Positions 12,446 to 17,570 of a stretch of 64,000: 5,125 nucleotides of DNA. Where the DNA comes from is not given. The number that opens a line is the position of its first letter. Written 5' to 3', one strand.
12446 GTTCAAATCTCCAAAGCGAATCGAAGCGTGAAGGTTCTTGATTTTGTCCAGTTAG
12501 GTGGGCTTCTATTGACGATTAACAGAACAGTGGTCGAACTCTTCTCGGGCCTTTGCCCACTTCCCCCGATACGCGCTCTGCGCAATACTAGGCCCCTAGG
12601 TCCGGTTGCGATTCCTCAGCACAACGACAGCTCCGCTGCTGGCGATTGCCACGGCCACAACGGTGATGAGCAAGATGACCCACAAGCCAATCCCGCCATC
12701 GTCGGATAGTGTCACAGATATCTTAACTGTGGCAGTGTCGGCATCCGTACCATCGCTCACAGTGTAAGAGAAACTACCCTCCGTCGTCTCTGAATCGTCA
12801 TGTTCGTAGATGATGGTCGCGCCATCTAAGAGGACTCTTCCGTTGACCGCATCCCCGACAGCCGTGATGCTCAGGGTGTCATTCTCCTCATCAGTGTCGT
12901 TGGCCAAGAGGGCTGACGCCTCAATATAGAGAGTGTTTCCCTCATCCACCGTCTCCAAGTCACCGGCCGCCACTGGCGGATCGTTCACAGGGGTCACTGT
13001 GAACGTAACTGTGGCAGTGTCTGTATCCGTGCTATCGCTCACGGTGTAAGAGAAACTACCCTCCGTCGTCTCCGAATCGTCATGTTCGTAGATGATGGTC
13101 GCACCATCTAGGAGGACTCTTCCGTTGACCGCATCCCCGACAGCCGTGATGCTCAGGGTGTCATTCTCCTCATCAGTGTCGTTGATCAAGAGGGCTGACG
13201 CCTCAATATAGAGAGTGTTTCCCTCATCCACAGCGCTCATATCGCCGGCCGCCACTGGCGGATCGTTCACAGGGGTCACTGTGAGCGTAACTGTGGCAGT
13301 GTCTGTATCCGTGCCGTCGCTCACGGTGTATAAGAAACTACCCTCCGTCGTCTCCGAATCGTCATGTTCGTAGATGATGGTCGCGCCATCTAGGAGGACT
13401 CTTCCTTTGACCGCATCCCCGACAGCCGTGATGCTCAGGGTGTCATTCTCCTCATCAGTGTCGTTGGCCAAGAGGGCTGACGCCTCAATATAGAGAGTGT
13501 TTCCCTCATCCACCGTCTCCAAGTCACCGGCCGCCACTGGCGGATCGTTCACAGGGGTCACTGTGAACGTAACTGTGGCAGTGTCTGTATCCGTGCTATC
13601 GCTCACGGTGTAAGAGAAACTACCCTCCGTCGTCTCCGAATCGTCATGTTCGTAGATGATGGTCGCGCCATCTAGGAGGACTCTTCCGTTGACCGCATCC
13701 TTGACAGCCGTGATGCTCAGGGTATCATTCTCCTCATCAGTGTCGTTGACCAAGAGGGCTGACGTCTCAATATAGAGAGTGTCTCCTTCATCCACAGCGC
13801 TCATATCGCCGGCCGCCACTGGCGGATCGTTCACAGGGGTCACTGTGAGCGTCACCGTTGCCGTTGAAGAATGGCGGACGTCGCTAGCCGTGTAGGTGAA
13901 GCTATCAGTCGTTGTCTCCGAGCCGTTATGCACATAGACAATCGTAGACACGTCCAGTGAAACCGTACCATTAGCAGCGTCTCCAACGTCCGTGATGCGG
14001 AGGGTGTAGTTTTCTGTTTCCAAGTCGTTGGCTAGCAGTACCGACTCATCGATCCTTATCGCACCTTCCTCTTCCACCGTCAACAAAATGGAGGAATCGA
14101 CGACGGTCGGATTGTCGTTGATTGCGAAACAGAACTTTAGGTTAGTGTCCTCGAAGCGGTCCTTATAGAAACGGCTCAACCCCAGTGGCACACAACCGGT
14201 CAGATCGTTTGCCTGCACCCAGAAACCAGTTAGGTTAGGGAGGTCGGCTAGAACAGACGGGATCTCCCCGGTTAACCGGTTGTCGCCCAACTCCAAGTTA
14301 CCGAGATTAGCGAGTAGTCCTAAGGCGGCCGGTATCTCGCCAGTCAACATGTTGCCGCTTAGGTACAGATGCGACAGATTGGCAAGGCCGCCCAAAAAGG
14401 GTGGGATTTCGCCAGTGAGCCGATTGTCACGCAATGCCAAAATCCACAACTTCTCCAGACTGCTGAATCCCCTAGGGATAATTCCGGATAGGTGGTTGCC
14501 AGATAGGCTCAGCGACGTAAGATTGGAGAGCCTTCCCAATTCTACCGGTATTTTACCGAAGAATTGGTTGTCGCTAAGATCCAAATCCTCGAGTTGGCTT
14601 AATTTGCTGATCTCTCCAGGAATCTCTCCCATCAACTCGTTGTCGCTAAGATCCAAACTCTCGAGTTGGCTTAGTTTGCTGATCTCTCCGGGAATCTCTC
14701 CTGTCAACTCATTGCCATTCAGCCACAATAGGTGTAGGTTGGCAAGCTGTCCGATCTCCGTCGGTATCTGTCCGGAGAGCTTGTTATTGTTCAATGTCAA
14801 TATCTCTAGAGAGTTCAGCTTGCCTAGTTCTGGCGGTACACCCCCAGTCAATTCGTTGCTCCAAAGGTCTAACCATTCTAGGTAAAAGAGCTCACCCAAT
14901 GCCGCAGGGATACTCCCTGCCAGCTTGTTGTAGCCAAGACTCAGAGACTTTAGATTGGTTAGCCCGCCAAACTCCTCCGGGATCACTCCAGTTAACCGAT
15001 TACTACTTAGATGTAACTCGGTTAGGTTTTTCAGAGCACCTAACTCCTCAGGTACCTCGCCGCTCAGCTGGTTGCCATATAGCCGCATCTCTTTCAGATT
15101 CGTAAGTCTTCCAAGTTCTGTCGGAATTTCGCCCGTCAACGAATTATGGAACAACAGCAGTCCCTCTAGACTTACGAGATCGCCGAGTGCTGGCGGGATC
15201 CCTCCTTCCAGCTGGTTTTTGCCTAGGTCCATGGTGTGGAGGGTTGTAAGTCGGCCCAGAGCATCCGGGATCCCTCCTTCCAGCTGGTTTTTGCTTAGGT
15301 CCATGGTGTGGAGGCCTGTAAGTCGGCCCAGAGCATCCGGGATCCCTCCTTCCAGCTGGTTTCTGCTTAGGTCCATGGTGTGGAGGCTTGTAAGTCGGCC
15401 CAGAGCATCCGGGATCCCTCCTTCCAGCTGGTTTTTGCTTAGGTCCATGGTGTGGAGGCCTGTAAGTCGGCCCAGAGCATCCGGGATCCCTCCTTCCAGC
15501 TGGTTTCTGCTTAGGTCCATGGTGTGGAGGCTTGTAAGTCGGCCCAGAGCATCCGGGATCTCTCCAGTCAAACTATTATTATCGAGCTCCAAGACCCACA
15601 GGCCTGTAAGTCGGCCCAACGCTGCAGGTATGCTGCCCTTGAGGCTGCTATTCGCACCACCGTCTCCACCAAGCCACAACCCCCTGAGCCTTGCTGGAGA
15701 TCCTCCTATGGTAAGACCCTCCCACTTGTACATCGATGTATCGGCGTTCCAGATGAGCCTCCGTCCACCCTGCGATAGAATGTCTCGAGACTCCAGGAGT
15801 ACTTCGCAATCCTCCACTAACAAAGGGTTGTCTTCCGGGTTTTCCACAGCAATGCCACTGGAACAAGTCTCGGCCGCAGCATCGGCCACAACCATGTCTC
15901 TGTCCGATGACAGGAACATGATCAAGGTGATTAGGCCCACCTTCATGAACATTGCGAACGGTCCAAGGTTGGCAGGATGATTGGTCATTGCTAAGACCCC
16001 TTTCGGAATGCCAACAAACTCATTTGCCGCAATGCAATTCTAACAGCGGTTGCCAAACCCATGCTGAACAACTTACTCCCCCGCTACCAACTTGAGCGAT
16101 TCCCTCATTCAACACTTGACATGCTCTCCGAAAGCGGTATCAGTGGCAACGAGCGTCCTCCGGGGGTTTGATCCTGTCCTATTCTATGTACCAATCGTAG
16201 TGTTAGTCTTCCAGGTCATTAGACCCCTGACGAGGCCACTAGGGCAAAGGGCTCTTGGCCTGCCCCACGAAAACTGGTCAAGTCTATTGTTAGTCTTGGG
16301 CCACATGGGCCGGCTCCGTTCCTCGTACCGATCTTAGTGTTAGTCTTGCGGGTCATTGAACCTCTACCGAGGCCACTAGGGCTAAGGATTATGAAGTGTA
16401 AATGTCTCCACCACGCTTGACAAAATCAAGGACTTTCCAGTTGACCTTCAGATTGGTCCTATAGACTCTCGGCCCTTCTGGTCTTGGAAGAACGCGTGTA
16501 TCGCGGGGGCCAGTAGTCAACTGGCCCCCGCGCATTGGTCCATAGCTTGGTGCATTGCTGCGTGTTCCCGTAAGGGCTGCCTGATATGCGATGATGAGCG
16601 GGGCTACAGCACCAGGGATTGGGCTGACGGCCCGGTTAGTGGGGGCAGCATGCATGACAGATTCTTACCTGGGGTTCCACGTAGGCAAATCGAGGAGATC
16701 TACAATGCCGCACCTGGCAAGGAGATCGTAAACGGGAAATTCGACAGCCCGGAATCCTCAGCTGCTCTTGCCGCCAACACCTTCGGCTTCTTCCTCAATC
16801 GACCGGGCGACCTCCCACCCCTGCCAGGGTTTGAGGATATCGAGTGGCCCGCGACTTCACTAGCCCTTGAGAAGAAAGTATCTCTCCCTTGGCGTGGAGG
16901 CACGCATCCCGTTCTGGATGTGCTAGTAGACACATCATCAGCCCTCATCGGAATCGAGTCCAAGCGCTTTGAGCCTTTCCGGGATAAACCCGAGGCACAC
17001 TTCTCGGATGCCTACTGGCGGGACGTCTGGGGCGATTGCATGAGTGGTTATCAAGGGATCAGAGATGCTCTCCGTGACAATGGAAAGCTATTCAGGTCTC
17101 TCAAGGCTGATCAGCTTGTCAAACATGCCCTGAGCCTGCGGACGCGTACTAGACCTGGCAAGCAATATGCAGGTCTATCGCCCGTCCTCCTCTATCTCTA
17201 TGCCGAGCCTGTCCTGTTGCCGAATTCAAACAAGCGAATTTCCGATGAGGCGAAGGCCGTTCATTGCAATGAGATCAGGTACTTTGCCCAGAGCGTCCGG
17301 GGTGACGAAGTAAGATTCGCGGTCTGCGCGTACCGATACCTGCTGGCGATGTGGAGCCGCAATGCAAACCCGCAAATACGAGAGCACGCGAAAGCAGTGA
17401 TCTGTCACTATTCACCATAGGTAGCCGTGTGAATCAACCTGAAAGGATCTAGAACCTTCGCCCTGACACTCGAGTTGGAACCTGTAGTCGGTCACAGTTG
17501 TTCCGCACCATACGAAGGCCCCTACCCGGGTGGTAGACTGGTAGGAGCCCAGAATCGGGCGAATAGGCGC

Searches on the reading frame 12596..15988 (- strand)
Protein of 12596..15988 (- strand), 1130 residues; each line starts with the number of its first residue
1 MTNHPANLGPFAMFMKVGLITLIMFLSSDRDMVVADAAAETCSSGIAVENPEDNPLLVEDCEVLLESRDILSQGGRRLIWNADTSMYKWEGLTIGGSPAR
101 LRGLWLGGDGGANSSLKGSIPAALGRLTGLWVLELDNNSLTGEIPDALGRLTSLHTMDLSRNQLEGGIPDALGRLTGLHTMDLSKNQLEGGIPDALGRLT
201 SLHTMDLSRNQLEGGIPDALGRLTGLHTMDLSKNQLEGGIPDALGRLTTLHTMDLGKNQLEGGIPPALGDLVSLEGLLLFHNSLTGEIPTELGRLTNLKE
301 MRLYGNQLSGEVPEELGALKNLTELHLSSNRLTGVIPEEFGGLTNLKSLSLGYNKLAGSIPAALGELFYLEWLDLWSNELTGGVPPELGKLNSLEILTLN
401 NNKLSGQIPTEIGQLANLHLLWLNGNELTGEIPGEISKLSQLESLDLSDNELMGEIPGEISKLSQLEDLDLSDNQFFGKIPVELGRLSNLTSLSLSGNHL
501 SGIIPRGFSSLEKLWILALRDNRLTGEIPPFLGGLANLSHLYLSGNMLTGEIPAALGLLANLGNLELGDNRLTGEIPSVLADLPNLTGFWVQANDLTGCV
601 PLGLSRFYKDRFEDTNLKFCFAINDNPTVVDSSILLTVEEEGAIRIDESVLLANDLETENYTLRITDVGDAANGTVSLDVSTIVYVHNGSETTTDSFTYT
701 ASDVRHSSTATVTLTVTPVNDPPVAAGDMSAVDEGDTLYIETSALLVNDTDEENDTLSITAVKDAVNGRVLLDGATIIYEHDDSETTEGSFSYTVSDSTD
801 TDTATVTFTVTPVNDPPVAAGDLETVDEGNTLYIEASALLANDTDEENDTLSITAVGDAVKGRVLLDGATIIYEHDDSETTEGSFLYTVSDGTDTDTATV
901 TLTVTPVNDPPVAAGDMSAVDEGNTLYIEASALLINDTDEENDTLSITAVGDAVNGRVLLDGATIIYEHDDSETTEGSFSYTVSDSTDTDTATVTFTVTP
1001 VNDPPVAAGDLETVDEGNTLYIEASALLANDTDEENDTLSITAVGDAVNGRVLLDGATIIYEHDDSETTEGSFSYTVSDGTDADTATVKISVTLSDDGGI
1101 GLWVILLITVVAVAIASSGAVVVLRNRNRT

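Call 26: search_protein_families(library=pfam, proteins=[window:12596-15988:-], max_evalue=0.001)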
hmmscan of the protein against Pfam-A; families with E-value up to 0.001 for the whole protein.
window:12596-15988:- (1130 aa): 12 families
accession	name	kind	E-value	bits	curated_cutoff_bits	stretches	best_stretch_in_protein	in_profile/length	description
PF17963.7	Big_9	-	2.9e-68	227.2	23.6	5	1002-1090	1-88/89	Bacterial Ig domain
PF17803.7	Cadherin_4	-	3.8e-68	226.4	25.1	5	992-1056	1-65/71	Bacterial cadherin-like domain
PF00560.39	LRR_1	-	1.5e-66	206.3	20.6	0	321-343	1-23/23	Leucine Rich Repeat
PF17892.7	Cadherin_5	-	7.4e-57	189.7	26.5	5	1001-1093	1-98/98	Cadherin-like domain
PF13855.12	LRR_8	-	7.6e-51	170.2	27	10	321-380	2-61/61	Leucine rich repeat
PF12799.13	LRR_4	-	5.3e-49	163.6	27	4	320-356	1-36/44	Leucine Rich repeats (2 copies)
PF23598.1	LRR_14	-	1.4e-38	133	40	5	387-496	42-147/353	Leucine-rich repeat region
PF16184.11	Cadherin_3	-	7.1e-29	100.3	25.5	2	1013-1089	10-103/106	Cadherin-like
PF23211.1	LRR_LRWD1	-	4.8e-10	39.9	28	0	437-512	13-89/190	Leucine-rich repeat and WD repeat-containing protein 1, LRR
PF25019.1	LRR_R13L1-DRL21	-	2.2e-06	28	27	0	290-351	63-124/127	R13L1/DRL21 LRRs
PF12992.12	DUF3876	-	2.1e-05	24.9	27.2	0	826-859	57-90/92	Domain of unknown function, B. Theta Gene description (DUF3876)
PF21347.3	DUF3108_like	-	0.00014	22.2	27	0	968-1047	10-92/199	DUF3108-like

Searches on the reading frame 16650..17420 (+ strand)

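Call 8: search_protein_families(library=pfam, proteins=[window:16650-17420:+], max_evalue=0.01)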
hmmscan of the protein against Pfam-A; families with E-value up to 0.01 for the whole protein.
window:16650-17420:+ (256 aa): 1 family
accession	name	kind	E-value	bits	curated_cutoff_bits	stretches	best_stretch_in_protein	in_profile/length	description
PF22558.3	REase-ARP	-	9.7e-07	29.1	27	1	29-245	59-260/270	Restriction Endonuclease associating with ARP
